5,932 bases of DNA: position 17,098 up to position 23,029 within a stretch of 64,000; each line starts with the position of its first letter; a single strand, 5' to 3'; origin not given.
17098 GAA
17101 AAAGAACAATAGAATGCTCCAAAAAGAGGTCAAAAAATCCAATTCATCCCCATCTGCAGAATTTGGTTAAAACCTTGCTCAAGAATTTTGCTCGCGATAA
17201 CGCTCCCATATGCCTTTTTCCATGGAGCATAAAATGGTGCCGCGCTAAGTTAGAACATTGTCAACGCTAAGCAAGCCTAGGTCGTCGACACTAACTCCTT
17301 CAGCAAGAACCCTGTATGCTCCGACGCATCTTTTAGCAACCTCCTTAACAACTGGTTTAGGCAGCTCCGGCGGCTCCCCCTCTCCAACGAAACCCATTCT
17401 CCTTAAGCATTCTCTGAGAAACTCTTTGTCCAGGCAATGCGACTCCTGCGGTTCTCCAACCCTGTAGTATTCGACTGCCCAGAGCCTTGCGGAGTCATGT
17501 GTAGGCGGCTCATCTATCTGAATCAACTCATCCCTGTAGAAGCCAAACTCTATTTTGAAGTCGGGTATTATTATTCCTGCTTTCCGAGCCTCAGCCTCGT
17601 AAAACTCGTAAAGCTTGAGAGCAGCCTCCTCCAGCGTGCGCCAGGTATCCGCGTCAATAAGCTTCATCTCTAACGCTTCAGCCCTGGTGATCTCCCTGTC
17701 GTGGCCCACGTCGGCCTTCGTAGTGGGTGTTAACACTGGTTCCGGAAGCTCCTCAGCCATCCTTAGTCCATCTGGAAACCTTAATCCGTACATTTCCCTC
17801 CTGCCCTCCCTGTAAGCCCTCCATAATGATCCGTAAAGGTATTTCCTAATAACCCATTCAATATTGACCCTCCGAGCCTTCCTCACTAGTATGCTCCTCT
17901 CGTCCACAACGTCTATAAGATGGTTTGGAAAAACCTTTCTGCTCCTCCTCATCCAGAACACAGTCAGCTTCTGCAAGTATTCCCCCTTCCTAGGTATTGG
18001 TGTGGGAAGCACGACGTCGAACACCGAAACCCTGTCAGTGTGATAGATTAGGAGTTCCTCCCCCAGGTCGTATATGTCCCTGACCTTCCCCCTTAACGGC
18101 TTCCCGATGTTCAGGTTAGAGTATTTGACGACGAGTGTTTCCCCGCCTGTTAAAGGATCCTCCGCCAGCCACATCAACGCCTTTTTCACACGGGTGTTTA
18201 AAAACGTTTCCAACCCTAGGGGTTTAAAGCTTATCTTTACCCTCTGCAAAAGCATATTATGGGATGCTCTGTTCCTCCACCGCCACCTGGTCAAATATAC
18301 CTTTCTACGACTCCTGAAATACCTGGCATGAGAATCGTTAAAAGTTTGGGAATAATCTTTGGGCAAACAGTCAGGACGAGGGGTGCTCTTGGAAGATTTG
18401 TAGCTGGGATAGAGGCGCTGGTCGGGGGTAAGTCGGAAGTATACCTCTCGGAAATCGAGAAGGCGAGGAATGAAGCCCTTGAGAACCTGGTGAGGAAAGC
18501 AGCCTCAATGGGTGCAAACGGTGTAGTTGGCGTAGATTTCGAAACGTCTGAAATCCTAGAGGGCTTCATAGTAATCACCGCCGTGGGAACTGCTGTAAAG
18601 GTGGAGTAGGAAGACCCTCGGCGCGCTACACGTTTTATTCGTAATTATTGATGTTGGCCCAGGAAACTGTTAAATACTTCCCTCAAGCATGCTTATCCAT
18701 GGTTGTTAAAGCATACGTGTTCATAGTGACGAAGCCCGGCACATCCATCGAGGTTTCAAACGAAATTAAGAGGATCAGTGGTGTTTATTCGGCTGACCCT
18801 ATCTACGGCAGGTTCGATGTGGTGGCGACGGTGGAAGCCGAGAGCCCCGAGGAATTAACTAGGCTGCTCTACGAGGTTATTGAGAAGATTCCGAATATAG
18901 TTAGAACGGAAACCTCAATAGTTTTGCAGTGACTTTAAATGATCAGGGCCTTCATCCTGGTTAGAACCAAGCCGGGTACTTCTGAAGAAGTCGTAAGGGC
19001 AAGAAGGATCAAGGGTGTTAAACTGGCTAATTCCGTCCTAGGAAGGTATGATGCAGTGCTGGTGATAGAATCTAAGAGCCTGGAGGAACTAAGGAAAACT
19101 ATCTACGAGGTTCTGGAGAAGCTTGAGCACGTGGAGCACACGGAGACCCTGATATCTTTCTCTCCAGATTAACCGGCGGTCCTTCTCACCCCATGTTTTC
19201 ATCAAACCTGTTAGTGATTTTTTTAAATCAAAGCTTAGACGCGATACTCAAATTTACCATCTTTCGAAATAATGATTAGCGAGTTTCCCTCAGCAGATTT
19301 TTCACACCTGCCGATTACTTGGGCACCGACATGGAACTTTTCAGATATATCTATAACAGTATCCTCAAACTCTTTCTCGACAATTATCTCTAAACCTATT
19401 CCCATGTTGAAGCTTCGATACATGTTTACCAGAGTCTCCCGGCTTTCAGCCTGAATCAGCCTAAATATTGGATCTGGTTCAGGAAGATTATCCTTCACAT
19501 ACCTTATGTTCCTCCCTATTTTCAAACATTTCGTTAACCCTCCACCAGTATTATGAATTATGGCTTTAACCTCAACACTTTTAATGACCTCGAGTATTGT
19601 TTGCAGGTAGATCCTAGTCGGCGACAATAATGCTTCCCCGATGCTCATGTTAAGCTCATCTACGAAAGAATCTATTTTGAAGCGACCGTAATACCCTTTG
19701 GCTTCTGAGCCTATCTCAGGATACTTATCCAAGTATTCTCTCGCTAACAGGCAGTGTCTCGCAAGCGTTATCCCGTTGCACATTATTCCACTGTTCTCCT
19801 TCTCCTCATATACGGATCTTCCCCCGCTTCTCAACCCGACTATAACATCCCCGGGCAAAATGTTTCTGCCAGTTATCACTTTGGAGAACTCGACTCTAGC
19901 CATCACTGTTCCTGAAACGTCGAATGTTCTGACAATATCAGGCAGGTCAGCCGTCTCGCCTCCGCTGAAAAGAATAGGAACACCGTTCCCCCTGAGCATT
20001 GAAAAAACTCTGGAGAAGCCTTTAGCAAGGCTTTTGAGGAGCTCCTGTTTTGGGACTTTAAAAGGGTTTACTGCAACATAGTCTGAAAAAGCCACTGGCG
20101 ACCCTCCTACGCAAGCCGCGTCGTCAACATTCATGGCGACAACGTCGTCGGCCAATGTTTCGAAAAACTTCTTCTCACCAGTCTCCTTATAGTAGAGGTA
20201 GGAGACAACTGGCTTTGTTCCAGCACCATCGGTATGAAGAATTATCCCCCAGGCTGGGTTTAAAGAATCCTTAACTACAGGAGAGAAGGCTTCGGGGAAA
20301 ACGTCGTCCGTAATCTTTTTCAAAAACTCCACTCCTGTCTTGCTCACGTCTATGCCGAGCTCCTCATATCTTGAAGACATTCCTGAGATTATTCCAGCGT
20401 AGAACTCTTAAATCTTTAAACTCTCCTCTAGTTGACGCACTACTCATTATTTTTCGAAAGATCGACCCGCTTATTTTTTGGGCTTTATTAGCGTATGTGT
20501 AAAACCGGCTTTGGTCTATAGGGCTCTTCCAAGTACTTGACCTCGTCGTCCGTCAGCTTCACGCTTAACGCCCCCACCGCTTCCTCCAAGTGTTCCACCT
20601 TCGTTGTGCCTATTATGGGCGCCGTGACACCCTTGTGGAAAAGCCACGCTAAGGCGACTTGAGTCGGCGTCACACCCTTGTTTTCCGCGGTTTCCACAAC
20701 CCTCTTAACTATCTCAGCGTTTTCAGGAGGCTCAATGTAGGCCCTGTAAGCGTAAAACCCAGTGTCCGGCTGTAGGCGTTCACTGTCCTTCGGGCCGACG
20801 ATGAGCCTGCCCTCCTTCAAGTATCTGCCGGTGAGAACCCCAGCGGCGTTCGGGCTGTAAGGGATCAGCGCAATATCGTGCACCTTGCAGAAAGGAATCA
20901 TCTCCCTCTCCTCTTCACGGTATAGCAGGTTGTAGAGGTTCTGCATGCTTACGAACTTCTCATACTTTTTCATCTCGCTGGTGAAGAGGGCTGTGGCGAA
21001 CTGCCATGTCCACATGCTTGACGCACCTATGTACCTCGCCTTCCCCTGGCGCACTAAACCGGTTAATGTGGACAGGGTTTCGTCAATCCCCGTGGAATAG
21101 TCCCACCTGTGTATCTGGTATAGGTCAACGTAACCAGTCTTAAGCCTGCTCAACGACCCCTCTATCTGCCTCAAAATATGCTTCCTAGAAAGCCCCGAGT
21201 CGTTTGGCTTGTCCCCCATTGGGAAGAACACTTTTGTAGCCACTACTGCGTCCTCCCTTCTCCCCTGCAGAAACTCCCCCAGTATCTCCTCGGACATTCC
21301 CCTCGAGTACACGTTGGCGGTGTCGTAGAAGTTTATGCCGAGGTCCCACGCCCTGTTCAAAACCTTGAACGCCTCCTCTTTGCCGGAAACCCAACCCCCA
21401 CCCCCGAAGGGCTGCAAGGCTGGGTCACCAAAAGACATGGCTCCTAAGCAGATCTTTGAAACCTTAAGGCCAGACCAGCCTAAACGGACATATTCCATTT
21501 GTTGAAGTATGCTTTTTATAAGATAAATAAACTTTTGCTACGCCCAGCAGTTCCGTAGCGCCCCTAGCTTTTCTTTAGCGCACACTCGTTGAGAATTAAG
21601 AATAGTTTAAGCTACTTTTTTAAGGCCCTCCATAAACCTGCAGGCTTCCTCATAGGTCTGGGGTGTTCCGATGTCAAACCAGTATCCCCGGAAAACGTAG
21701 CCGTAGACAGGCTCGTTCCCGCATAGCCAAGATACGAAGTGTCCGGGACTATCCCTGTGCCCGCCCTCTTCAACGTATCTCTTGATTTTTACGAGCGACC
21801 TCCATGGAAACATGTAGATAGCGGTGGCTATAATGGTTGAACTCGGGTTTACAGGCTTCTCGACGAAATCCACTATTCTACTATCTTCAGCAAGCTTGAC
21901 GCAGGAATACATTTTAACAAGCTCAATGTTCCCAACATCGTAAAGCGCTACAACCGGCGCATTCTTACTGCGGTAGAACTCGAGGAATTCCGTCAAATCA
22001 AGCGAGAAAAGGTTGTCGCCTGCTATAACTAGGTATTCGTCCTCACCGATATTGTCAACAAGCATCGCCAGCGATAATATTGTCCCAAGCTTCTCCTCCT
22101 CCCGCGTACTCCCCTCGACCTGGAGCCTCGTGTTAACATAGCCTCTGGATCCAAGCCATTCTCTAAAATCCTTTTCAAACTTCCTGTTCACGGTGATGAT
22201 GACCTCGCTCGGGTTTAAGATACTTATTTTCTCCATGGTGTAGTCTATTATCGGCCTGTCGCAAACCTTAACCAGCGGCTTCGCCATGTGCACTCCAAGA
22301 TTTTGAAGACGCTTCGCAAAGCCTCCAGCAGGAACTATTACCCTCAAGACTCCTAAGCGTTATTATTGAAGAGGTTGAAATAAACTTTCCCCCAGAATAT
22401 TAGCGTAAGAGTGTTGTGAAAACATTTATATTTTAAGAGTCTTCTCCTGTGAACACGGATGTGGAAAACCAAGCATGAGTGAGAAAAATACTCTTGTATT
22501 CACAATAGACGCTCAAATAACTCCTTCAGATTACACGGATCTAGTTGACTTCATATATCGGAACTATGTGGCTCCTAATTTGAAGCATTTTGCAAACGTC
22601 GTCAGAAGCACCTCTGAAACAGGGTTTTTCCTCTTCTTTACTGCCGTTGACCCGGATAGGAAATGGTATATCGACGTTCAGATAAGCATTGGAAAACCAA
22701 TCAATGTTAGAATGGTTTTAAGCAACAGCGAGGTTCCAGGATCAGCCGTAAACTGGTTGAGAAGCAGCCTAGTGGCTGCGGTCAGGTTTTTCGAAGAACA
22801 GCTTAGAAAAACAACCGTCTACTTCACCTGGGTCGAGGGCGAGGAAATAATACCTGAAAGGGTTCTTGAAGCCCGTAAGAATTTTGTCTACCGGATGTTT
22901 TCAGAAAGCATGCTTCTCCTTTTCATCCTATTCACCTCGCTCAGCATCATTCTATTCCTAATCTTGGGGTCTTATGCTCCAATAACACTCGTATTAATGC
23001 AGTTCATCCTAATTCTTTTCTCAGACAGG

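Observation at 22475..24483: Translationally coupled pair: HtpX-like M48 metalloprotease with a novel N-terminal domain, plus a membrane-anchored C39-like cysteine peptidase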

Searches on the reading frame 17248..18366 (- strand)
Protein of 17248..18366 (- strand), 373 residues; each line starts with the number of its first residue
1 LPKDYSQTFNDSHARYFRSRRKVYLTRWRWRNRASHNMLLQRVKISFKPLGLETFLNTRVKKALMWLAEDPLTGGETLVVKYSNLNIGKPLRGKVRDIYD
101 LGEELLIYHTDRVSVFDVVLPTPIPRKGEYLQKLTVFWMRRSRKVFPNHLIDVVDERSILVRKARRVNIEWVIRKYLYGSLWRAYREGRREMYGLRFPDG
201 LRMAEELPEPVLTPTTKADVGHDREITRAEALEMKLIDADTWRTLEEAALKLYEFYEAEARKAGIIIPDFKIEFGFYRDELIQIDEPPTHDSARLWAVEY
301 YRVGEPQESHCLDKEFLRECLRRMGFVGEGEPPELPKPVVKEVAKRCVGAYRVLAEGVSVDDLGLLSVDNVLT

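Call 27: search_protein_families(library=pfam, proteins=[window:17248-18366:-], max_evalue=0.001)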
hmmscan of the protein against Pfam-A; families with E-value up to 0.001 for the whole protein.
window:17248-18366:- (373 aa): 1 family
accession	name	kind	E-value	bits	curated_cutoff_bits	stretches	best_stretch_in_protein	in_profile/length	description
PF01259.24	SAICAR_synt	-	8.6e-60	202.8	20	1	92-323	4-221/233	SAICAR synthetase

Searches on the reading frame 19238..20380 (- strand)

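Call 27: search_protein_families(library=pfam, proteins=[window:19238-20380:-], max_evalue=0.001)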
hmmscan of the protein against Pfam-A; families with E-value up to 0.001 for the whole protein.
window:19238-20380:- (381 aa): 2 families
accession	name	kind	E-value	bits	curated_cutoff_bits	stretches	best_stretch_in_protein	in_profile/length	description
PF02769.27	AIRS_C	-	1.3e-14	55.1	23.1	1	176-364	2-150/156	AIR synthase related protein, C-terminal domain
PF00586.29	AIRS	-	1.2e-11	45.5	24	1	41-163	10-112/112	AIR synthase related protein, N-terminal domain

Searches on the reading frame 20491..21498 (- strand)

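Call 27: search_protein_families(library=pfam, proteins=[window:20491-21498:-], max_evalue=0.001)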
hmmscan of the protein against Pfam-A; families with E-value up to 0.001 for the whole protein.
window:20491-21498:- (336 aa): 1 family
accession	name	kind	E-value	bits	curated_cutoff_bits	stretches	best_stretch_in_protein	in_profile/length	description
PF00248.27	Aldo_ket_red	-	3.9e-78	262.9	24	1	15-325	1-288/291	Aldo/keto reductase family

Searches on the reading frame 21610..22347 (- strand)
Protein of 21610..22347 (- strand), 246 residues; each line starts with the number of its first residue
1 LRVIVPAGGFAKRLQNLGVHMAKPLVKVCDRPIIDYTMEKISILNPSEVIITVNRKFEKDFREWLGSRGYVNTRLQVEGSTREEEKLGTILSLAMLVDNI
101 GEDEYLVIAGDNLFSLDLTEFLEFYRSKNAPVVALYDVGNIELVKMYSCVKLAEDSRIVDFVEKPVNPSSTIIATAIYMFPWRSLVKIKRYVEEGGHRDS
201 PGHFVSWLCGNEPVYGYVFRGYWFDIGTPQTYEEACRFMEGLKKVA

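Call 27: search_protein_families(library=pfam, proteins=[window:21610-22347:-], max_evalue=0.001)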
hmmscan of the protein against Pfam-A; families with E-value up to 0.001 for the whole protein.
window:21610-22347:- (246 aa): 2 families
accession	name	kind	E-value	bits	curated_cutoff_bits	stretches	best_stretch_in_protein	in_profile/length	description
PF00483.29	NTP_transferase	-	3.1e-34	119.1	21.2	1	4-239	3-242/245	Nucleotidyl transferase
PF12804.13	NTP_transf_3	-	2.3e-07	31.5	27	1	4-140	2-126/160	MobA-like NTP transferase domain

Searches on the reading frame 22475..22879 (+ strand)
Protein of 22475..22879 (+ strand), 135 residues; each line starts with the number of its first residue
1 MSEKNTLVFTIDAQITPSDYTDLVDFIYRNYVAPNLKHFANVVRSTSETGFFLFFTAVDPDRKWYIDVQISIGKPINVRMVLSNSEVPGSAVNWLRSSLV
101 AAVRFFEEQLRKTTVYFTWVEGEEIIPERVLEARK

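Call 48: search_protein_representatives(protein=window:22475-22879:+)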
Query: 135 residues. Proteins with E-value up to 0.001 (for the whole library): 69; up to 1e-10: 35; up to 1e-30: 1. The best 69 are listed.
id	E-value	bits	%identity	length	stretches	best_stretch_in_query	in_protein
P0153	2.0e-42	160.3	55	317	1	4-134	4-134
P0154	7.2e-29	116.4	41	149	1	8-135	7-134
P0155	1.5e-28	115.4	43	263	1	1-129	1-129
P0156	4.0e-27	110.8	44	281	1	1-125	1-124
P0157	4.8e-26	107.3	40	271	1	6-131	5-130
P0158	5.5e-20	87.7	39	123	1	8-118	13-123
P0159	6.5e-20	87.5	38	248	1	5-131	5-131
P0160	5.2e-19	84.6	33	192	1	3-134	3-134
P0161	5.8e-19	84.4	38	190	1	6-133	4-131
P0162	1.2e-18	83.5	35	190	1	7-129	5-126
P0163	8.7e-17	77.4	36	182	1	3-128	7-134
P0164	5.2e-16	74.9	33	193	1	8-131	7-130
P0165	5.2e-15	71.6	32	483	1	6-128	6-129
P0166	7.6e-15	71.1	28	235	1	4-130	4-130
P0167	9.4e-15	70.8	36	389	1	7-131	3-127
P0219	1.3e-04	38.1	30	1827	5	45-88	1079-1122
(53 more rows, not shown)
